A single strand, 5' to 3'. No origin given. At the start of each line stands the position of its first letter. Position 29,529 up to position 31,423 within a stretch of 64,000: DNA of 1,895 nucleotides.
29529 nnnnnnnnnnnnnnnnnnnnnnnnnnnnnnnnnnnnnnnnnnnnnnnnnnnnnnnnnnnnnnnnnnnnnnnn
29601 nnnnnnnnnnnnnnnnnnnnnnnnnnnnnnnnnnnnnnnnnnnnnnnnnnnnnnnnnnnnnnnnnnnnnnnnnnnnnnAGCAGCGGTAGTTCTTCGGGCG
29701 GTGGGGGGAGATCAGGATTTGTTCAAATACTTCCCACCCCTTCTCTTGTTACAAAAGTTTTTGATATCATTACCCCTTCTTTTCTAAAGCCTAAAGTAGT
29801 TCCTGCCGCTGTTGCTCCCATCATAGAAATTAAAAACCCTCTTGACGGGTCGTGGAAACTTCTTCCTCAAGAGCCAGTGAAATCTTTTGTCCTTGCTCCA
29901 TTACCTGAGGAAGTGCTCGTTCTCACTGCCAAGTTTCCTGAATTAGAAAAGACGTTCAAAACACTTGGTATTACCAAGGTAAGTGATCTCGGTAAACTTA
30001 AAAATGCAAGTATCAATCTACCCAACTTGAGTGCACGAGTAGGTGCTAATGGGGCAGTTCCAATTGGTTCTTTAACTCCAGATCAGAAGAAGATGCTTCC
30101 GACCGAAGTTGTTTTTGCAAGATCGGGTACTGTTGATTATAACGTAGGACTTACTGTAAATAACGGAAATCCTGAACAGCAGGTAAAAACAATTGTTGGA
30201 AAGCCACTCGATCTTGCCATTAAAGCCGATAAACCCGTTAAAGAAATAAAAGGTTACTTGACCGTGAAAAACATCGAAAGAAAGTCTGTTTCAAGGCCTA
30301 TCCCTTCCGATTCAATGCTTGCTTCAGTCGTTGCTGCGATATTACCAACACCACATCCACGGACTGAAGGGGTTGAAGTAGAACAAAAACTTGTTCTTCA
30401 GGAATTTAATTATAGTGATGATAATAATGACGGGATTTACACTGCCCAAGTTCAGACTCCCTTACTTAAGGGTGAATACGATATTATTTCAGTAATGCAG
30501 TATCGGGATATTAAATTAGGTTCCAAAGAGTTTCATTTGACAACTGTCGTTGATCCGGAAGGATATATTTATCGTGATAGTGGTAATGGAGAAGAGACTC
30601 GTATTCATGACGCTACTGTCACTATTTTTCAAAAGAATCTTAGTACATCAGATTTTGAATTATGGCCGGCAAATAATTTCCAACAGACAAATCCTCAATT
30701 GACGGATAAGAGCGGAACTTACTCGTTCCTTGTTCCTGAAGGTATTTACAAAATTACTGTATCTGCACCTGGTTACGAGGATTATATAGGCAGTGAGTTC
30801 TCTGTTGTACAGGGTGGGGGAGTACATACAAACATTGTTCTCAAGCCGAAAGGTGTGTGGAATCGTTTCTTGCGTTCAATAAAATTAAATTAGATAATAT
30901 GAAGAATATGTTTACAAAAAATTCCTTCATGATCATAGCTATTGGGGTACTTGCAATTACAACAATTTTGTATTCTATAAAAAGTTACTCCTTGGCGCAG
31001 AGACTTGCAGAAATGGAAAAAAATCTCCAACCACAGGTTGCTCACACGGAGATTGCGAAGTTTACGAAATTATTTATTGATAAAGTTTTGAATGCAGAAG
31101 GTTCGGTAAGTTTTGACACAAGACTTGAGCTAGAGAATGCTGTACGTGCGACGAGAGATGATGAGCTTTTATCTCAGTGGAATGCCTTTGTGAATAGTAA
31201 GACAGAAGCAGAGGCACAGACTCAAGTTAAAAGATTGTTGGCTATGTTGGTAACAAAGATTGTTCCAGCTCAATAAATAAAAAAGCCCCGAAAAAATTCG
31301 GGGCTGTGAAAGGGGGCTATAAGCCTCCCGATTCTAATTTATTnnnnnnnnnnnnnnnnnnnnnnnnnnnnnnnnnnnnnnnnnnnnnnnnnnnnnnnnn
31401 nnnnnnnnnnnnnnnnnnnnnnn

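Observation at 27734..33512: Surface-protein locus: 1043-aa LamG plus Fn3-repeat protein, membrane-anchored partner, and convergent 723-aa Pro-rich secreted protein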

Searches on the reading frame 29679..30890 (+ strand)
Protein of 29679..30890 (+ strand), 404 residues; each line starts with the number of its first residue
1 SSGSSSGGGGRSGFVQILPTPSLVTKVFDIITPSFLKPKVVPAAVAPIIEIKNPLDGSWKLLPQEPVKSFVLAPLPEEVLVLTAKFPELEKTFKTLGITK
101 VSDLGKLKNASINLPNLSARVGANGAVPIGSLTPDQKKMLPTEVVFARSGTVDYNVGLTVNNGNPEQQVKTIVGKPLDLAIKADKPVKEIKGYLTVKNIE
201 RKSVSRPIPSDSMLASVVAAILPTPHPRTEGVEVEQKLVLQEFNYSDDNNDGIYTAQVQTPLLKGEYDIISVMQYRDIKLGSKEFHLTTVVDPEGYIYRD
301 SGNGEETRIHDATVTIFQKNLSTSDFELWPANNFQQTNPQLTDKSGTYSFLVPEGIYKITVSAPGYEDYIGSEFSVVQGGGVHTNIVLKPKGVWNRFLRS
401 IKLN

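Call 40: search_protein_families(library=pfam, proteins=[window:29679-30890:+], max_evalue=0.01)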
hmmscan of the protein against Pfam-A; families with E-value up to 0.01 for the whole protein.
window:29679-30890:+ (404 aa): 2 families
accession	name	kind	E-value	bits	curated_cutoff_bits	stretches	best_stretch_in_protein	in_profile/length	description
PF13620.12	CarboxypepD_reg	-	8.6e-08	32.9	32.3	1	336-389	28-82/82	Carboxypeptidase regulatory-like domain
PF13715.12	CarbopepD_reg_2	-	0.0021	18.5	32.2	1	338-369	26-58/88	CarboxypepD_reg-like domain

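Call 53: predict_structure(alignment_id=A3)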
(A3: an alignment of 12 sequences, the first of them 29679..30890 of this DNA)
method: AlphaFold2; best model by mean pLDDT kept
length: 404 residues; sequences in the alignment: 12
mean_pLDDT: 57.6   pTM: 0.45
mean pLDDT of the five models: 57.6, 57.3, 57.2, 55.2, 49.2
residues with pLDDT >= 90: 25; 70-90: 122; 50-70: 91; < 50: 166
segments of 3 or more residues with pLDDT < 50: 1-83, 107-127, 149-165, 200-236
pLDDT, mean of each block of 10 residues (from residue 1): 27 29 35 31 31 29 27 37 49 55 48 38 41 63 59 43 53 72 82 67 35 31 32 44 82 81 71 77 72 74 76 91 89 76 78 85 90 76 77 56 49
secondary structure, 60 per line:
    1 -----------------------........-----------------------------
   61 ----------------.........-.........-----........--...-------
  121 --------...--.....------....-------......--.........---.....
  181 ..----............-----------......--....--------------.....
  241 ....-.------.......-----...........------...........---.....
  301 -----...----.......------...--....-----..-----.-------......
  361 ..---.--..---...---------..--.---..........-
elements in order: H24-31 H77-85 H87-95 H101-107 E111-113 H134-138 E145-148 E156-161 E164-172 E176-182 E187-198 E213-215 H218-221 E236-244 E253-259 E265-275 E282-292 E296-300 E306-308 E313-319 E326-328 H331-334 E355-362 E374-376 H394-403

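Call 57: fold_search(model_id=the predicted structure, library=pdb)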
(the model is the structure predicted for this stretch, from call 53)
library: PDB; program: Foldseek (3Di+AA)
matches with E <= 10: 1703; with E <= 0.001: 36
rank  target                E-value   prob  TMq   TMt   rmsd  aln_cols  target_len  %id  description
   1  9vqn                  2.8e-05  1.00  0.17  0.17  15.0       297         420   10  Crystal structure of Se-Met SSA1633 from Streptococcus sanguinis (Phase determination model) (released 2026-01-21)
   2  3kpt_B                7.3e-05  1.00  0.18  0.20  13.2       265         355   12  Crystal structure of BcpA, the major pilin subunit of Bacillus cereus (released 2009-11-24)
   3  8wxd_A                8.7e-05  0.99  0.18  0.17  14.8       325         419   11  Crystal Structure of shaft pilin PilA from Streptococcus sanguinis (released 2025-05-07)
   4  3irp                  1.0e-04  0.99  0.18  0.17  19.1       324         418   12  Crystal structure of functional region of UafA from Staphylococcus saprophyticus at 1.50 angstrom resolution (released 2010-09-08)
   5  3tf7_I                1.8e-04  0.98  0.17  0.28  20.0       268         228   12  42F3 QL9/H2-Ld complex (released 2011-12-07)
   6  4hkb_F                2.4e-04  0.98  0.16  0.32  13.2       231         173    9  CH67 Fab (unbound) from the CH65-67 Lineage (released 2012-11-21)
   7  3o3u_N                2.8e-04  0.89  0.15  0.11  14.1       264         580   11  Crystal Structure of Human Receptor for Advanced Glycation Endproducts (RAGE) (released 2010-10-13)
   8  7y6e_D                3.2e-04  0.94  0.15  0.26  17.3       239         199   12  Crystal structure of sDscam FNIII23 domains, isoform Beta2v6 (released 2023-05-24)
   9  3tf7_G                3.3e-04  0.96  0.17  0.28  20.1       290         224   12  42F3 QL9/H2-Ld complex (released 2011-12-07)
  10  2ykl_L                4.0e-04  0.94  0.16  0.29  16.8       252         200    8  Structure of human anti-nicotine Fab fragment in complex with nicotine-11-yl-methyl-(4-ethylamino-4-oxo)-butanoate (released 2011-11-16)
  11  3mn8_C                4.4e-04  1.00  0.17  0.18   7.3       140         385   16  Structure of Drosophila melanogaster carboxypeptidase D isoform 1B short (released 2010-07-28)
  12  1f97                  4.4e-04  0.82  0.13  0.22  18.3       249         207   11  SOLUBLE PART OF THE JUNCTION ADHESION MOLECULE FROM MOUSE (released 2001-01-10)
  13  4ofv_B                4.4e-04  0.82  0.15  0.24  16.0       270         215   11  Refinement of RAGE-DNA complex in 3S58 without DNA (released 2014-04-23)
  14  6bga_C                5.2e-04  0.99  0.18  0.32  11.7       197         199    8  2B4 I-Ek TCR-MHC complex with affinity-enhancing Velcro peptide (released 2018-07-18)
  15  7dce_L                5.2e-04  0.96  0.16  0.29  16.8       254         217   10  Cryo-EM structure of human XKR8-basigin complex bound to Fab fragment (released 2021-10-20)
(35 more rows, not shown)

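Call 81: find_related_loci(query=A3, collection=viral_contigs, flank=8000)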
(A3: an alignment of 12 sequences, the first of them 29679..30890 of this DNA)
Query A3 (404 aa) in viral_contigs; peptide patterns used: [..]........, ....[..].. (x = any residue, [..] = any of these).
30 stretches matched a pattern, but none encodes a relative of the query by tblastn (E <= 1e-3).

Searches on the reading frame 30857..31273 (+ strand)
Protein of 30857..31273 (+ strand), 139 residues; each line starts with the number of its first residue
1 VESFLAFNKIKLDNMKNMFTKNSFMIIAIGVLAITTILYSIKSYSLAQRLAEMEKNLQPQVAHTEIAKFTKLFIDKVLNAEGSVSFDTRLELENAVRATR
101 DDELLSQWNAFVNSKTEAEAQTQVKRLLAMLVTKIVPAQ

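Call 3: search_protein_families(library=pfam, proteins=[window:30857-31273:+], max_evalue=0.1)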
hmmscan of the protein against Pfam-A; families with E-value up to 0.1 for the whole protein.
window:30857-31273:+ (139 aa): 0 families

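Call 4: search_protein_families(library=ncbifam, proteins=[window:30857-31273:+], max_evalue=0.1)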
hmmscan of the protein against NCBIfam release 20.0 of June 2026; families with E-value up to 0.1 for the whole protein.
window:30857-31273:+ (139 aa): 2 families
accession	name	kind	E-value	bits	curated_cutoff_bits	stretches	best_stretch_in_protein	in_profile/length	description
NF049853.1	WD_0736_fam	equivalog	0.0044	17.6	80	1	25-79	41-93/100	WD_0736 family protein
NF033161.1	lipo_LipL41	equivalog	0.036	13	400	1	14-71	203-259/358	lipoprotein LipL41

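Call 13: list_cluster_members(proteins=[P0001, P0002, window:30857-31273:+, window:30899-31273:+])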
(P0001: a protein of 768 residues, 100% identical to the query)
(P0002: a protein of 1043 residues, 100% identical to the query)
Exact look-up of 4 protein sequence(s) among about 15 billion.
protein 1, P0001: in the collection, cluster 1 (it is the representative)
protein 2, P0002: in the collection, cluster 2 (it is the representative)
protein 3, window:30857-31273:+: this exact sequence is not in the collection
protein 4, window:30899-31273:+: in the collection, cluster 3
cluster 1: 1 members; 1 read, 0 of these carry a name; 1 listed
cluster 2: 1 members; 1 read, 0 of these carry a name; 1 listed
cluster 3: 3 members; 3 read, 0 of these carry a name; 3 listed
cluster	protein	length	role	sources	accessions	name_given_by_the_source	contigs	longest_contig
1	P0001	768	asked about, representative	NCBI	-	-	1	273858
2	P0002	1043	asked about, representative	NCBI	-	-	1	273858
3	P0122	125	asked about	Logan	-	-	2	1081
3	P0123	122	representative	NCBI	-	-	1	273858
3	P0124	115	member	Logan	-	-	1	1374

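Call 47: find_related_loci(query=A4, collection=metagenome_contigs, flank=7000)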
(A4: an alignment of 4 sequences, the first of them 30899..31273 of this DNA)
Query A4 (125 aa) in metagenome_contigs; peptide patterns used: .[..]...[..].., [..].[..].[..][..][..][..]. (x = any residue, [..] = any of these).
600 stretches matched a pattern (row limit reached: there are more); 10 encode a relative of the query (tblastn E <= 1e-3); 10 distinct loci.
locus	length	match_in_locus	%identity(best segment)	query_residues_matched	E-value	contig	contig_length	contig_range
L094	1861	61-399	47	9-121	2e-27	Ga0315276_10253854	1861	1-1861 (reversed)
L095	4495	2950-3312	47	3-122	4e-27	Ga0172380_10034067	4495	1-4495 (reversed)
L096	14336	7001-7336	46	10-121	1e-26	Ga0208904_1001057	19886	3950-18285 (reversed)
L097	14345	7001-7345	44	7-121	9e-26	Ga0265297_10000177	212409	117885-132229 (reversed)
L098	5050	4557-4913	44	1-120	1e-24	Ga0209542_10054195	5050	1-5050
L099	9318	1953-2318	38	1-121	2e-23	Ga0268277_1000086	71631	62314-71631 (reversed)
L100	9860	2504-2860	44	1-120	6e-23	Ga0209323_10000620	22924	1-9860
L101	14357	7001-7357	40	1-120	1e-22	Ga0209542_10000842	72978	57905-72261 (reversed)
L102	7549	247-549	39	21-121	9e-21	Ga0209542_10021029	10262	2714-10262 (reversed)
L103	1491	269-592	33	11-121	1e-20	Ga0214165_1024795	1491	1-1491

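Call 64: search_protein_families(library=phrogs, proteins=[window:30899-31273:+], max_evalue=0.01)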
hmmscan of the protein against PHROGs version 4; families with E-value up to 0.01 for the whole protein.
window:30899-31273:+ (125 aa): 0 families

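Call 80: find_related_loci(query=A4, collection=viral_contigs, flank=8000)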
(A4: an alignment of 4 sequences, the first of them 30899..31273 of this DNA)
Query A4 (125 aa) in viral_contigs; peptide patterns used: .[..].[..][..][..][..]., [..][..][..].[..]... (x = any residue, [..] = any of these).
410 stretches matched a pattern, but none encodes a relative of the query by tblastn (E <= 1e-3).
